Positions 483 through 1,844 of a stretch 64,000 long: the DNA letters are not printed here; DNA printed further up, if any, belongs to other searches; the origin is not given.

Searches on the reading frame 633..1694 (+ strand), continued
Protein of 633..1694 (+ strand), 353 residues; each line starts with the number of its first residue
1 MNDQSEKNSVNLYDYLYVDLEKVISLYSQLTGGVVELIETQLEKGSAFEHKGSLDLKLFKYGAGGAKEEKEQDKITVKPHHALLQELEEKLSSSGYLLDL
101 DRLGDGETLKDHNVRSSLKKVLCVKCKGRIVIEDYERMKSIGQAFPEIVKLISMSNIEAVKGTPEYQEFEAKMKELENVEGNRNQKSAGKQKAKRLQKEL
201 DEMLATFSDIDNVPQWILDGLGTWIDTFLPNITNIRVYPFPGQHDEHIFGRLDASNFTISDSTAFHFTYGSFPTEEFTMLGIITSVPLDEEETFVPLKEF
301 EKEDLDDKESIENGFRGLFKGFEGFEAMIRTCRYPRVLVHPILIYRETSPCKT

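Call 66: search_protein_families(library=pfam, proteins=[L024:9995-10984:+, L024:7874-9616:+, L024:11108-13090:-, L023:9959-10981:+, L023:7978-9156:+, L008:11102-12607:+, L010:11229-12509:-, L014:8341-9873:-, L019:7491-9821:+, L009:6393-8294:-], max_evalue=0.001)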
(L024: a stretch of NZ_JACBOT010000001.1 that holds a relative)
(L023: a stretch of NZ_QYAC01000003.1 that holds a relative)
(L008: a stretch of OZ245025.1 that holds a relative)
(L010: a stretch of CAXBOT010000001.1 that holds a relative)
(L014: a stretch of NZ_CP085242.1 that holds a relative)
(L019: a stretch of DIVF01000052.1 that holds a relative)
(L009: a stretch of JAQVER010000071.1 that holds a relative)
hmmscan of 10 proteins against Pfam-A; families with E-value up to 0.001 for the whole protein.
L024:9995-10984:+ (329 aa): 1 family
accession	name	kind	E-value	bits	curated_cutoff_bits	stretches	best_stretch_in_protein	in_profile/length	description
PF19952.5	DUF6414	-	3.2e-14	53.8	25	1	3-319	1-283/283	Domain of unknown function (DUF6414)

L024:7874-9616:+ (580 aa): 2 families
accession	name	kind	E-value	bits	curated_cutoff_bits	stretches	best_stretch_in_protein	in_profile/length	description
PF13520.12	AA_permease_2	-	1.2e-39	136.9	27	1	57-442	7-384/427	Amino acid permease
PF00324.27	AA_permease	-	3.6e-35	122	24.6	1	56-402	2-346/470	Amino acid permease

L024:11108-13090:- (660 aa): 3 families
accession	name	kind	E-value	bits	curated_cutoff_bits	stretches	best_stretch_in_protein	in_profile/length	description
PF00501.34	AMP-binding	-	2.2e-48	165.4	29.9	1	104-476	10-377/384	AMP-binding enzyme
PF16177.11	ACAS_N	-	8.4e-13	48.4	27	1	37-93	1-55/55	Acetyl-coenzyme A synthetase N-terminus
PF13193.12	AMP-binding_C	-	5.1e-09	37.4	24.5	1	546-618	7-76/76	AMP-binding enzyme C-terminal domain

L023:9959-10981:+ (340 aa): 1 family
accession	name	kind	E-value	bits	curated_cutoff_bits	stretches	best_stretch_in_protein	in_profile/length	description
PF19952.5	DUF6414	-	1.6e-17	64.6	25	1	15-330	1-283/283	Domain of unknown function (DUF6414)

L023:7978-9156:+ (392 aa): 2 families
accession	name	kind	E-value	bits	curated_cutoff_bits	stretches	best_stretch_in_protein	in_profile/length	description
PF00589.27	Phage_integrase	-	4.2e-19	69.4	27.1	1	216-374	27-169/172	Phage integrase family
PF11917.13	DUF3435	-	9.2e-06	25.3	25.8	1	309-382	171-247/418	Protein of unknown function (DUF3435)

L008:11102-12607:+ (501 aa): 0 families

L010:11229-12509:- (426 aa): 5 families
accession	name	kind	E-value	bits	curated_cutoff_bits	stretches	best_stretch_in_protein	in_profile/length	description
PF00023.36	Ank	-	1.9e-19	69.1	21.1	1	268-301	1-32/33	Ankyrin repeat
PF12796.13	Ank_2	-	2.1e-19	70.3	27.3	1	243-342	4-88/90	Ankyrin repeats (3 copies)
PF13606.12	Ank_3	-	4.1e-19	66.8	22.3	0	268-299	1-30/30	Ankyrin repeat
PF13637.12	Ank_4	-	2e-17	63.3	22.7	1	285-317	11-42/50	Ankyrin repeats (many copies)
PF13857.12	Ank_5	-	1.8e-11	44.5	27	1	255-311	1-56/56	Ankyrin repeats (many copies)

L014:8341-9873:- (510 aa): 12 families
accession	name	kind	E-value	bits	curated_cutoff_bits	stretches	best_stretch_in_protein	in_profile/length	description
PF22483.2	Mu-transpos_C_2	-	1.8e-10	40.8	27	1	315-379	9-71/73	Mu transposase, C-terminal domain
PF13683.12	rve_3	-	5.6e-06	26.5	26.5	1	226-289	2-65/67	Integrase core domain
PF13384.12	HTH_23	-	3.5e-05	23.9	24.6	1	10-43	8-41/50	Homeodomain-like domain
PF15978.11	TnsD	-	0.00011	21.8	32.4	1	8-89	189-268/355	Tn7-like transposition protein D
PF13412.12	HTH_24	-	0.00012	22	21.9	0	11-41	10-39/48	Winged helix-turn-helix DNA-binding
PF08279.18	HTH_11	-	0.00015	22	25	0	10-41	6-37/55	HTH domain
PF09339.16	HTH_IclR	-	0.0002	21.5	22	0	11-41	10-40/52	IclR helix-turn-helix domain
PF02796.21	HTH_7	-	0.00028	21.4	23.8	0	7-41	11-43/45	Helix-turn-helix domain of resolvase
PF13565.12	HTH_32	-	0.0003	21.7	33.7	0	35-103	5-72/73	Homeodomain-like domain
PF08281.18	Sigma70_r4_2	-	0.00067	19.7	25.7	0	18-42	25-49/54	Sigma-70, region 4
PF13730.12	HTH_36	-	0.00077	19.7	25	0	5-41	9-47/55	Helix-turn-helix domain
PF00665.32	rve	-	0.00098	19.8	32.6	0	145-237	19-102/102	Integrase core domain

L019:7491-9821:+ (776 aa): 6 families
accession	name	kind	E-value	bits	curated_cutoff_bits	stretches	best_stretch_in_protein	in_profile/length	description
PF02518.31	HATPase_c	-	4.6e-29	101.5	26.4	1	659-772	2-110/111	Histidine kinase-, DNA gyrase B-, and HSP90-like ATPase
PF12860.13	PAS_7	-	1.1e-25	90.5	27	2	288-401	1-112/115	PAS fold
PF00512.31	HisKA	-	1.4e-20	73.5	26.9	1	545-612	2-66/66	His Kinase A (phospho-acceptor) domain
PF13188.13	PAS_8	-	1.1e-16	60.5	21.8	2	157-192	2-37/65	PAS domain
PF08448.16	PAS_4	-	1.2e-09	38.8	23.1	0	162-271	1-109/110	PAS fold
PF00989.32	PAS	-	4.7e-08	33.5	22.6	0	157-254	2-96/113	PAS fold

L009:6393-8294:- (633 aa): 3 families
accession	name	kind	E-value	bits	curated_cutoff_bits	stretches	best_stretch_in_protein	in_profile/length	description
PF08497.15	Radical_SAM_N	-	6e-105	351.2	25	1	36-350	2-301/301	Radical SAM N-terminal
PF04055.27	Radical_SAM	-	1.5e-08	35.5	29.5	1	353-519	3-139/166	Radical SAM superfamily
PF11842.13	DUF3362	-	6.5e-05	23.6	27.6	1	561-605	2-51/151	Domain of unknown function (DUF3362)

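Call 68: search_protein_families(library=pfam, proteins=[L004:8877-9902:+, L004:11077-11670:+, L006:8812-9864:+, L006:11061-11438:+, L005:11083-11973:+, L009:9703-10485:+, L007:9171-9896:+, L007:11101-11475:+, L013:2902-3567:+, L016:11103-11663:+], max_evalue=0.001)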
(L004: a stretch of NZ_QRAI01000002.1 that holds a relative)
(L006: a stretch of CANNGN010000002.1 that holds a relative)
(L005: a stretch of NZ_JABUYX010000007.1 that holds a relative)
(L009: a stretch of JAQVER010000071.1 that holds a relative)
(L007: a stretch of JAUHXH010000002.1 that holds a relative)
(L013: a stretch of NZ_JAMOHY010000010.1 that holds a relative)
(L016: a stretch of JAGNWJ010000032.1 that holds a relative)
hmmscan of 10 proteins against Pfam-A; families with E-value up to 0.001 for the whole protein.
L004:8877-9902:+ (341 aa): 1 family
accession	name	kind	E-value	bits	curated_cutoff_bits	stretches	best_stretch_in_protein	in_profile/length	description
PF02518.31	HATPase_c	-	0.00013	22.8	26.4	0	151-264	6-97/111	Histidine kinase-, DNA gyrase B-, and HSP90-like ATPase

L004:11077-11670:+ (197 aa): 0 families

L006:8812-9864:+ (350 aa): 0 families

L006:11061-11438:+ (125 aa): 2 families
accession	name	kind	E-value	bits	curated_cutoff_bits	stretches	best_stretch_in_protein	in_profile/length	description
PF00903.31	Glyoxalase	-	1.9e-08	35.2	20.6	1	17-120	7-120/121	Glyoxalase/Bleomycin resistance protein/Dioxygenase superfamily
PF22677.2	Ble-like_N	-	0.00078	19.6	24.5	0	18-46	8-38/41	Bleomycin resistance protein-like N-terminal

L005:11083-11973:+ (296 aa): 1 family
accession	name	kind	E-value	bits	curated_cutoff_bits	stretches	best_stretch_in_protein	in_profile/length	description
PF19952.5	DUF6414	-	3.8e-39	135.6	25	1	7-295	4-283/283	Domain of unknown function (DUF6414)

L009:9703-10485:+ (260 aa): 2 families
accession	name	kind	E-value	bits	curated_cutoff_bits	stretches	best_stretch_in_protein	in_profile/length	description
PF08378.17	NERD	-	1e-32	113.4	22.1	1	33-145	1-111/111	Nuclease-related domain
PF01396.24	Zn_ribbon_Top1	-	2.1e-11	43.8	32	1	220-257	2-34/39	Topoisomerase DNA binding C4 zinc finger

L007:9171-9896:+ (241 aa): 1 family
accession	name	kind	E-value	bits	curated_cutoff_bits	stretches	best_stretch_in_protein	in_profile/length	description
PF04961.17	FTCD_C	-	8.2e-30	104.3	24.5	1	24-205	3-181/182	Formiminotransferase-cyclodeaminase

L007:11101-11475:+ (124 aa): 0 families

L013:2902-3567:+ (221 aa): 1 family
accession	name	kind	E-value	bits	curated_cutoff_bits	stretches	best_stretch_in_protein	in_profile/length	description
PF12787.12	EcsC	-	1.9e-07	31.5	30.4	1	49-217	81-235/240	EcsC protein family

L016:11103-11663:+ (186 aa): 0 families

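Call 76: search_protein_families(library=pfam, proteins=[L005:11083-11973:+], max_evalue=1)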
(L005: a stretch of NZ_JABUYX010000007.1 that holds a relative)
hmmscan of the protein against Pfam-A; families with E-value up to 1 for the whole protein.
L005:11083-11973:+ (296 aa): 2 families
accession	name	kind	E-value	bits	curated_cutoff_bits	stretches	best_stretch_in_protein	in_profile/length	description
PF19952.5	DUF6414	-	3.8e-39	135.6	25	1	7-295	4-283/283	Domain of unknown function (DUF6414)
PF04661.18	Pox_I3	-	0.011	15.4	27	1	184-263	30-110/260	Poxvirus I3 ssDNA-binding protein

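Call 80: find_encoding_contigs(protein=P0082, flank=8000, max_places=1)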
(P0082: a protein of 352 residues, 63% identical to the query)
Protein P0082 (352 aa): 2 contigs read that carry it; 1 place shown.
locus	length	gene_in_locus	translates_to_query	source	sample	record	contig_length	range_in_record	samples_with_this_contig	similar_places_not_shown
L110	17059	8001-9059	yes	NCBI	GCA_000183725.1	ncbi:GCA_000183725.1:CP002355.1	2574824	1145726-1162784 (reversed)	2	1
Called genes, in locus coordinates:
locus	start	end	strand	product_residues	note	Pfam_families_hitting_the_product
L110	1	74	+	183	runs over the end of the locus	PF02674:Colicin_V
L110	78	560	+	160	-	PF01475:FUR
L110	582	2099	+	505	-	PF01336:tRNA_anti-codon, PF00152:tRNA-synt_2, PF01409:tRNA-synt_2d (faint)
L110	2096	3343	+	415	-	PF00464:SHMT, PF00155:Aminotran_1_2 (weak), PF01041:DegT_DnrJ_EryC1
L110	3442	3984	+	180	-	PF08966:DUF1882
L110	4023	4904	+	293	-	PF05036:SPOR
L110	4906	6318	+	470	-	PF04715:, PF00425:Chorismate_bind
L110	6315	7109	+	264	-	PF08501:Shikimate_dh_N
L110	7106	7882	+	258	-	PF00126:HTH_1, PF03459:TOBE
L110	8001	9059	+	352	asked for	PF19952:DUF6414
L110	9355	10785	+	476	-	-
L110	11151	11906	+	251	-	PF13531:SBP_bac_11, PF01547:SBP_bac_1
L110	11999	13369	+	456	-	PF03573:OprD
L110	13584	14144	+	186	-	PF01152:Bac_globin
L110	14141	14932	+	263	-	PF03544:TonB_C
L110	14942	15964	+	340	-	PF01497:Peripla_BP_2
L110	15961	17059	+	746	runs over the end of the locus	PF07715:Plug (weak), PF00593:TonB_dep_Rec_b-barrel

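Call 81: find_encoding_contigs(protein=P0289, flank=8000, max_places=1)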
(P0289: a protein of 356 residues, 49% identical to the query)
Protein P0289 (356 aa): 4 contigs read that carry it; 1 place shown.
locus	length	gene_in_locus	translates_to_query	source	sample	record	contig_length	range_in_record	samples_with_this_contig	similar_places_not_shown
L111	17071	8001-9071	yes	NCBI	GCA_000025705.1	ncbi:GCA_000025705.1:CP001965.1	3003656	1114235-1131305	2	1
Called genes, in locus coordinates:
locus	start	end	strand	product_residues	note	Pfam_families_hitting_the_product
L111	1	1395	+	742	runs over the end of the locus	PF07715:Plug, PF00593:TonB_dep_Rec_b-barrel, PF14905:OMP_b-brl_3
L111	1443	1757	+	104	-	PF04358:DsrC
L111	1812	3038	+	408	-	PF05940:NnrS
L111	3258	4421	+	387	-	PF00364:Biotin_lipoyl (faint), PF25917:BSH_RND (faint), PF25876:HH_MFP_RND (weak), PF25954:Beta-barrel_RND_2 (weak), PF25989:YknX_C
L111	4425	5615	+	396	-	PF12704:MacB_PCD, PF02687:FtsX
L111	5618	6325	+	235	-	PF00005:ABC_tran, PF02463:SMC_N (faint), PF13304:AAA_21 (faint)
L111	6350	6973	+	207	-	PF00440:TetR_N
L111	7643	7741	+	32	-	-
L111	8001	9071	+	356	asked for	PF19952:DUF6414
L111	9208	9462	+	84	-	-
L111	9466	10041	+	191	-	-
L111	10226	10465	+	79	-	-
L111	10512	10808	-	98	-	PF08895:DUF1840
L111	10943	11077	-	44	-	-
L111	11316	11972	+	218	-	PF05724:TPMT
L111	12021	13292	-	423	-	PF07992:Pyr_redox_2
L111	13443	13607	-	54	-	-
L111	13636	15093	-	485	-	PF01266:DAO (faint), PF07992:Pyr_redox_2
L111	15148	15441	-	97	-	PF09600:Cyd_oper_YbgE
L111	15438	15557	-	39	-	PF08173:YbgT_YccB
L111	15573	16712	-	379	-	PF02322:Cyt_bd_oxida_II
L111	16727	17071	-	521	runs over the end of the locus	PF01654:Cyt_bd_oxida_I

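Call 82: find_encoding_contigs(protein=P0283, flank=8000, max_places=1)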
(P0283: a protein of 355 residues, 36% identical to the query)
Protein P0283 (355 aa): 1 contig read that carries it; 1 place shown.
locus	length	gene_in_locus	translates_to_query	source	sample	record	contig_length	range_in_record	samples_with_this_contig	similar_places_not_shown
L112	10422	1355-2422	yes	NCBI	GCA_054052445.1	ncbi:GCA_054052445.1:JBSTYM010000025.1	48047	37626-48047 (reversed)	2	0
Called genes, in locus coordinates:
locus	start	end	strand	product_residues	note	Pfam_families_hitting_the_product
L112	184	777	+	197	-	PF09864:MliC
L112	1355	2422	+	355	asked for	PF19952:DUF6414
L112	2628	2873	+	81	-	-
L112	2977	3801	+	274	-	-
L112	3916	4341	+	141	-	PF13673:Acetyltransf_10, PF00583:Acetyltransf_1, PF13508:Acetyltransf_7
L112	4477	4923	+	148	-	-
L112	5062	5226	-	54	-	PF13602:ADH_zinc_N_2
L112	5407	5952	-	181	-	PF00857:Isochorismatase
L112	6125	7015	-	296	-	PF13483:Lactamase_B_3, PF12706:Lactamase_B_2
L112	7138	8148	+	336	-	PF01965:DJ-1_PfpI, PF00165:HTH_AraC (weak), PF12833:HTH_18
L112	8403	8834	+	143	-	PF00376:MerR, PF13411:MerR_1, PF09278:MerR-DNA-bind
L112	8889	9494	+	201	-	PF02525:Flavodoxin_2, PF03358:FMN_red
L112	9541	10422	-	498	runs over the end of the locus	PF00474:SSF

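Call 83: find_encoding_contigs(protein=P0284, flank=8000, max_places=1)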
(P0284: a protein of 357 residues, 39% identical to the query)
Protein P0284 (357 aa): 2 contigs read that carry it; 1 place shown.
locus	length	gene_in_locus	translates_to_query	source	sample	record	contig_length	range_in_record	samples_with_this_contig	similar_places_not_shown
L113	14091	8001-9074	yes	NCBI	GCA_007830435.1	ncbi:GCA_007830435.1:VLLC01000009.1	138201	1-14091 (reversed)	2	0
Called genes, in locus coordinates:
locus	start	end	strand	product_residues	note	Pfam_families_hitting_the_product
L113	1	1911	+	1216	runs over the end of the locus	PF08448:PAS_4, PF13185:GAF_2, PF08447:PAS_3, PF00989:PAS, PF08448:PAS_4, PF13426:PAS_9, PF08447:PAS_3, PF02518:HATPase_c, +3 more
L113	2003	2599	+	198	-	PF12728:HTH_17, PF00072:Response_reg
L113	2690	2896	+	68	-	PF04014:MazE_antitoxin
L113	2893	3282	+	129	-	PF01850:PIN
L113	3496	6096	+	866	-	PF01326:PPDK_N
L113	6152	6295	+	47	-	-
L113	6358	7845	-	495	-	PF13495:Phage_int_SAM_4, PF00589:Phage_integrase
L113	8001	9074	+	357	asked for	PF19952:DUF6414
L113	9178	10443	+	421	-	-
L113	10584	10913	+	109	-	-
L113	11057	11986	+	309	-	PF08878:HamA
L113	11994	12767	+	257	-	PF00270:DEAD, PF04851:ResIII (weak)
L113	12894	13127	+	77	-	PF02796:HTH_7 (weak), PF13384:HTH_23 (weak), PF08279:HTH_11 (faint), PF13412:HTH_24 (weak), PF08281:Sigma70_r4_2 (weak)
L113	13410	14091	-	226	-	?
